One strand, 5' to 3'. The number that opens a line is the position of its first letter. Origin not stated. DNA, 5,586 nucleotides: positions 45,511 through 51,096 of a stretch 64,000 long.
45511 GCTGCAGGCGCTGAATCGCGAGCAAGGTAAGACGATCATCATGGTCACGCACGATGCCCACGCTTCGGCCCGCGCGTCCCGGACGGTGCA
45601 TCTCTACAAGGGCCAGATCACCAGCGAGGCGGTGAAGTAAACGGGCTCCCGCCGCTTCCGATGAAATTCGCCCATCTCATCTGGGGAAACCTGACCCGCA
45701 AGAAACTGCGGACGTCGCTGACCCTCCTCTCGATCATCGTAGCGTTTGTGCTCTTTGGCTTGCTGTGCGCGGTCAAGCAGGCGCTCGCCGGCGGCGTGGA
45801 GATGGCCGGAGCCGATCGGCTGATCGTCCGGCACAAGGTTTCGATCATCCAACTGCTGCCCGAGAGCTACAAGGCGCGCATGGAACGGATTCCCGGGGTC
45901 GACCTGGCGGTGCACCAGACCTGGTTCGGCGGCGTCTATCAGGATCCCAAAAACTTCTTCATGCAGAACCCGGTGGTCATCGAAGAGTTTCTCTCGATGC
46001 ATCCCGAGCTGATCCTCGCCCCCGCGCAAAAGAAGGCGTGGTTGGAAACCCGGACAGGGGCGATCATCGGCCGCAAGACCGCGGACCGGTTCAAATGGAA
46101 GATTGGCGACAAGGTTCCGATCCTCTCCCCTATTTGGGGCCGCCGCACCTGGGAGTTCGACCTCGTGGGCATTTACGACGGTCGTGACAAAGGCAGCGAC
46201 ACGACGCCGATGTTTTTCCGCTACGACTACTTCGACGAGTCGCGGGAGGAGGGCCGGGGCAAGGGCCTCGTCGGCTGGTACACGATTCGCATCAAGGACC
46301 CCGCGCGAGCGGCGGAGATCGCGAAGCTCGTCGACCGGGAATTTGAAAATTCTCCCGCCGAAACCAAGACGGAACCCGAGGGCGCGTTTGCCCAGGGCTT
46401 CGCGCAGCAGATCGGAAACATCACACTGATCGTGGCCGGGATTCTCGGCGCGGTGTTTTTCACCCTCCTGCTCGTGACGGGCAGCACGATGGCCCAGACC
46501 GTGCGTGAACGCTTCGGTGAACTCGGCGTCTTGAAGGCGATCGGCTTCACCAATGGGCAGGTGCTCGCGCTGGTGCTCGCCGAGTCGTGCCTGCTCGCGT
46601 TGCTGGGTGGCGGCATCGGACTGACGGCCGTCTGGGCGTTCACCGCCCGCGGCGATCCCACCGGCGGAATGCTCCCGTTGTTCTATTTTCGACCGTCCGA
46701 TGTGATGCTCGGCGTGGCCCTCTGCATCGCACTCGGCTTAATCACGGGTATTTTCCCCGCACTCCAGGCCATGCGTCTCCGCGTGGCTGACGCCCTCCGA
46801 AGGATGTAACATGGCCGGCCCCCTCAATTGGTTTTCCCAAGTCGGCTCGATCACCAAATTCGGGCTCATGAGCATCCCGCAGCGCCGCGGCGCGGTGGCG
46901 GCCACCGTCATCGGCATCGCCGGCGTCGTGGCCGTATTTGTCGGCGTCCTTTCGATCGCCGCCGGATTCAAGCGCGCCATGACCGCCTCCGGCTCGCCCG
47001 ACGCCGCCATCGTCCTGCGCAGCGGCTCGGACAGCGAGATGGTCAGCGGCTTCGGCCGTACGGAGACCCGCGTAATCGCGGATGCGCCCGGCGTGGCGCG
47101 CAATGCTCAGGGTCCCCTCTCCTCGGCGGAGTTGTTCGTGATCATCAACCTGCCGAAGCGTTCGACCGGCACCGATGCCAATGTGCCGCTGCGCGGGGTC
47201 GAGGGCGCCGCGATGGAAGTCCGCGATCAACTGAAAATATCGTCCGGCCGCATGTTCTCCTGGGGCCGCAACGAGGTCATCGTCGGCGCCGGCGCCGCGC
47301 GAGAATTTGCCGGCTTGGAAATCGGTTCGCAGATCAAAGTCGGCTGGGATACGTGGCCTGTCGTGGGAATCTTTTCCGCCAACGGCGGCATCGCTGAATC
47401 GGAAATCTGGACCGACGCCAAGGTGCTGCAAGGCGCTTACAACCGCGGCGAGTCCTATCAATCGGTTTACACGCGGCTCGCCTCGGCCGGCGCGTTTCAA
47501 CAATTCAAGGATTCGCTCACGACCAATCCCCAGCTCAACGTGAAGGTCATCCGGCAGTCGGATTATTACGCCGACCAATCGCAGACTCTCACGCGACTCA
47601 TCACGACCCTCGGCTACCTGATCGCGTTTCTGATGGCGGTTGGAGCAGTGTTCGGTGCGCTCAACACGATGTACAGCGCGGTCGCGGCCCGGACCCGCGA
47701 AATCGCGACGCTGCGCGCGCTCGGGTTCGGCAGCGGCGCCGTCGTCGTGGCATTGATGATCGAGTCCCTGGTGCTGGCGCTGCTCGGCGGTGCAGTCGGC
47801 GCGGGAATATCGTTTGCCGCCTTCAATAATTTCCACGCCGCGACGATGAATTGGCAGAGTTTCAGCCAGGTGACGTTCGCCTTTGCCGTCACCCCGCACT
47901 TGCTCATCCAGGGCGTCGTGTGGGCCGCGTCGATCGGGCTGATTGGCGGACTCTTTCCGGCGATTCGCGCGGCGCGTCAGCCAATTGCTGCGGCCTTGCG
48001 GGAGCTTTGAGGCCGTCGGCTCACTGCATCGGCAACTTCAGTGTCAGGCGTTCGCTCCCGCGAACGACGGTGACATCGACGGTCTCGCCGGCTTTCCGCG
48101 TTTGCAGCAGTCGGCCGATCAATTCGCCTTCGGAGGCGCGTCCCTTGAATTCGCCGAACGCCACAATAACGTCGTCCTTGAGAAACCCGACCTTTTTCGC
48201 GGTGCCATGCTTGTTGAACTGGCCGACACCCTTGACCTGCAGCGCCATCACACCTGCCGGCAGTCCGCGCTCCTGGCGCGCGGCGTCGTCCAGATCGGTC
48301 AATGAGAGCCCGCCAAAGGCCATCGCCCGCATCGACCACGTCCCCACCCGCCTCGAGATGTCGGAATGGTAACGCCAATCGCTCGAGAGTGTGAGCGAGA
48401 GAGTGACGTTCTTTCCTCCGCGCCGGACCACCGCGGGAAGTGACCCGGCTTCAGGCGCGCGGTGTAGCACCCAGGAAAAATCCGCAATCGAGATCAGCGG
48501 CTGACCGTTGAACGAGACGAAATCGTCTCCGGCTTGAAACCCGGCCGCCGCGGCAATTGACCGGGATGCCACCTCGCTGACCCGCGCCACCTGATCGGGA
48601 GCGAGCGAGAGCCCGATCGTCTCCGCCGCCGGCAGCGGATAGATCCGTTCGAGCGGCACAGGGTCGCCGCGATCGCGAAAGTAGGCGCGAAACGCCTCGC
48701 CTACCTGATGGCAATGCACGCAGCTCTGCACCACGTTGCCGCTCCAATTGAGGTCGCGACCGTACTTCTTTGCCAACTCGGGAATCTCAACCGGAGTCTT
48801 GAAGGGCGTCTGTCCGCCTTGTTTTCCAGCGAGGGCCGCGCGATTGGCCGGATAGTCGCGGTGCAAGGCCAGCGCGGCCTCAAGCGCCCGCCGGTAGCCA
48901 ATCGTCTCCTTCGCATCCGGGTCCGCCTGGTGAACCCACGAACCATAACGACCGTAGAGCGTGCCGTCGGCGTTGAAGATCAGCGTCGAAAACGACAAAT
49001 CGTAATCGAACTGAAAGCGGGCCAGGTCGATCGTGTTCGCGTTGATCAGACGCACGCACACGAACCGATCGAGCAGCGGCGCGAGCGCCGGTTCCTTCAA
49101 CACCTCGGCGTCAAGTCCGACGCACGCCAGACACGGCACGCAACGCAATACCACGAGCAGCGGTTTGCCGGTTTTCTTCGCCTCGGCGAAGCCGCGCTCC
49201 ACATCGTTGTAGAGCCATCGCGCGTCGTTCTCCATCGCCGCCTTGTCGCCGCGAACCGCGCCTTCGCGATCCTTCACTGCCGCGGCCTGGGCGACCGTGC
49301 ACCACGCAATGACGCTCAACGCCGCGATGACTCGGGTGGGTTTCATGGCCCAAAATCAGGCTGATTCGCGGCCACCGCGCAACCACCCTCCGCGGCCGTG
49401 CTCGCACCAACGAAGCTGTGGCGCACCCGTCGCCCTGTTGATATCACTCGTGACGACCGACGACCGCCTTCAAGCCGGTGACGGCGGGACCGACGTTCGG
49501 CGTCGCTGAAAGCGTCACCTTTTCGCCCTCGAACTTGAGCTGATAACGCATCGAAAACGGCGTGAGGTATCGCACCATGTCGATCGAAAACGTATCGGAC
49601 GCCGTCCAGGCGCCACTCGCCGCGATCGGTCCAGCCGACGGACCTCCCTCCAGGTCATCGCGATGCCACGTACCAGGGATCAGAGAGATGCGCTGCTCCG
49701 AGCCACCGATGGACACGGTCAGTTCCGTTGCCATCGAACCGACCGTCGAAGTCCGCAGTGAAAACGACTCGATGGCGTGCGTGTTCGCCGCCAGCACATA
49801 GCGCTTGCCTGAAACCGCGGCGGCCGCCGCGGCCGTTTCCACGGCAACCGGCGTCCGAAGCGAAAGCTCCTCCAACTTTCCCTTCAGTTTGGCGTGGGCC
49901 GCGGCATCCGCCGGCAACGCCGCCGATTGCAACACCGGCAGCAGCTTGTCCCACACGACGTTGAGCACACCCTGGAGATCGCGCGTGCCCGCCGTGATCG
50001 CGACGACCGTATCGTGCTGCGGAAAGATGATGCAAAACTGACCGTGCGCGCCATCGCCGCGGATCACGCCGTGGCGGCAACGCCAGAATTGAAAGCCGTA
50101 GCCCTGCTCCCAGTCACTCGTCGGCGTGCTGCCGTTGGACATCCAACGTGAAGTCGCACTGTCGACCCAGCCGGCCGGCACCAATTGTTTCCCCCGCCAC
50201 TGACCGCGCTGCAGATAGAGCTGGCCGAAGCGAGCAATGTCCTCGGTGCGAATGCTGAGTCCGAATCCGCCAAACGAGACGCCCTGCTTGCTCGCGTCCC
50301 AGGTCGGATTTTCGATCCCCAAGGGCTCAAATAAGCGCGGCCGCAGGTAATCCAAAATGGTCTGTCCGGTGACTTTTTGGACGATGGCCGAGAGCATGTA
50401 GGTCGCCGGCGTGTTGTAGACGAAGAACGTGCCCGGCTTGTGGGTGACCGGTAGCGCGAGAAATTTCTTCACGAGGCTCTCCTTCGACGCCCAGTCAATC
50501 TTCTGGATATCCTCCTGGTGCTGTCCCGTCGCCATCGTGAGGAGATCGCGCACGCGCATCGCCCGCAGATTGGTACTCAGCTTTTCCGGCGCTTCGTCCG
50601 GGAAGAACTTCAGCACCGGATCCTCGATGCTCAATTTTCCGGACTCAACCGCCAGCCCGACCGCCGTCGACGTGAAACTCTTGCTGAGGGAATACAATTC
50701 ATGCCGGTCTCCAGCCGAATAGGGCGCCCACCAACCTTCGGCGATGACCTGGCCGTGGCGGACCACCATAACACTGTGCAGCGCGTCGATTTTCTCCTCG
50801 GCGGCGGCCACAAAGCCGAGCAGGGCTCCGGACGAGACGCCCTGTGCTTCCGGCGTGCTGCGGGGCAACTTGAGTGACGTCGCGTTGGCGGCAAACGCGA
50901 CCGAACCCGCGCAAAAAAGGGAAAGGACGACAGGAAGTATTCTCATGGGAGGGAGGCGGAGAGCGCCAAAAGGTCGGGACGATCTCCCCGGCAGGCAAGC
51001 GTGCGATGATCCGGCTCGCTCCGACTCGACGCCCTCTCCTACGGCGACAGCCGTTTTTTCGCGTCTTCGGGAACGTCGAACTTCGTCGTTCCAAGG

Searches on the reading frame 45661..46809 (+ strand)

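Call 7: search_protein_families(library=pfam, proteins=[window:45661-46809:+], max_evalue=0.001)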
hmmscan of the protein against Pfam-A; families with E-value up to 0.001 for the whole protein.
window:45661-46809:+ (382 aa): 1 family
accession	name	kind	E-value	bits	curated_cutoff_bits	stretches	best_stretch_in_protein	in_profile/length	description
PF02687.27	FtsX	-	6e-12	46.1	25.5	1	262-373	4-118/120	FtsX-like permease C-terminal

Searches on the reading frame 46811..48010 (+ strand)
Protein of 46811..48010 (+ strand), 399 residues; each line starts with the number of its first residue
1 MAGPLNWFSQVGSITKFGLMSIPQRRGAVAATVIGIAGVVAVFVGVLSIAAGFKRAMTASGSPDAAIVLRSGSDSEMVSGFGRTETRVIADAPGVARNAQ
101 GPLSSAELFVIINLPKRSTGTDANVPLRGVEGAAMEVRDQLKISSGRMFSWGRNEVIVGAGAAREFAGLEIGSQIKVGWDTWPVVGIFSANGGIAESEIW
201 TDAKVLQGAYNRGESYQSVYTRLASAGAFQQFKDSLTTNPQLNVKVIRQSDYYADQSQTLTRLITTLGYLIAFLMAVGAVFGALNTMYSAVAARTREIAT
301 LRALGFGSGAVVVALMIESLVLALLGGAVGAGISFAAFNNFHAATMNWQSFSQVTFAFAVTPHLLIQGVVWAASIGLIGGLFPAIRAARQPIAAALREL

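Call 7: search_protein_families(library=pfam, proteins=[window:46811-48010:+], max_evalue=0.001)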
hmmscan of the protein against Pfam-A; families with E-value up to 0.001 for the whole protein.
window:46811-48010:+ (399 aa): 2 families
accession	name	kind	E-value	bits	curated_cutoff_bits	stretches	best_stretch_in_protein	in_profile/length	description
PF12704.14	MacB_PCD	-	3.8e-16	60.4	27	1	30-237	2-205/207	MacB-like periplasmic core domain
PF02687.27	FtsX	-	2e-15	57.3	25.5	1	270-392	2-120/120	FtsX-like permease C-terminal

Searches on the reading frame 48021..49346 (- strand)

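Call 7: search_protein_families(library=pfam, proteins=[window:48021-49346:-], max_evalue=0.001)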
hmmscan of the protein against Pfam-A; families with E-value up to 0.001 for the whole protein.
window:48021-49346:- (441 aa): 3 families
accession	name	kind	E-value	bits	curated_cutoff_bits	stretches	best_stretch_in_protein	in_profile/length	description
PF13180.12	PDZ_2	-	9e-15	55.2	27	2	376-438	18-78/80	PDZ domain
PF13899.12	Thioredoxin_7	-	7.5e-13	48.9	27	1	44-126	1-83/83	Thioredoxin-like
PF17820.7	PDZ_6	-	6.8e-09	35.8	27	1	256-309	2-54/54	PDZ domain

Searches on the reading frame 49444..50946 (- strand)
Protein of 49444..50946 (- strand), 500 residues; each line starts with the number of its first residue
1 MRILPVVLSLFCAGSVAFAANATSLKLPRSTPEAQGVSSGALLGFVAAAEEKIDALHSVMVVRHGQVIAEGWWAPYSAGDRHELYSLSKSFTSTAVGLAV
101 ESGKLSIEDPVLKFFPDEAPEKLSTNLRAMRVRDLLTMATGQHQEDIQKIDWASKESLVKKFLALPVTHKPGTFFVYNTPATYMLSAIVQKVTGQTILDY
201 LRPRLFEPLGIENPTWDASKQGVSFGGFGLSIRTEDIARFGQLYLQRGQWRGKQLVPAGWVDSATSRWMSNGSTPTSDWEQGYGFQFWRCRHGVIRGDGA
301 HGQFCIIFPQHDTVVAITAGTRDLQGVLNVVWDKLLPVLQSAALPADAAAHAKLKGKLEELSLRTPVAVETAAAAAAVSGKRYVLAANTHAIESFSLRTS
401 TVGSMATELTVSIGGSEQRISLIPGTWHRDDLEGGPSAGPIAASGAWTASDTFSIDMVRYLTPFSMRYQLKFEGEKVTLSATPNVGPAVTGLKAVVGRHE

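Call 7: search_protein_families(library=pfam, proteins=[window:49444-50946:-], max_evalue=0.001)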
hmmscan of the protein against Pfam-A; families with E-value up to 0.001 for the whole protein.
window:49444-50946:- (500 aa): 1 family
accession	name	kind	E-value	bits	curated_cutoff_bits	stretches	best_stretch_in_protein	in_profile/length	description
PF00144.29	Beta-lactamase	-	5.8e-42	144.5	27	1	58-319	18-308/329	Beta-lactamase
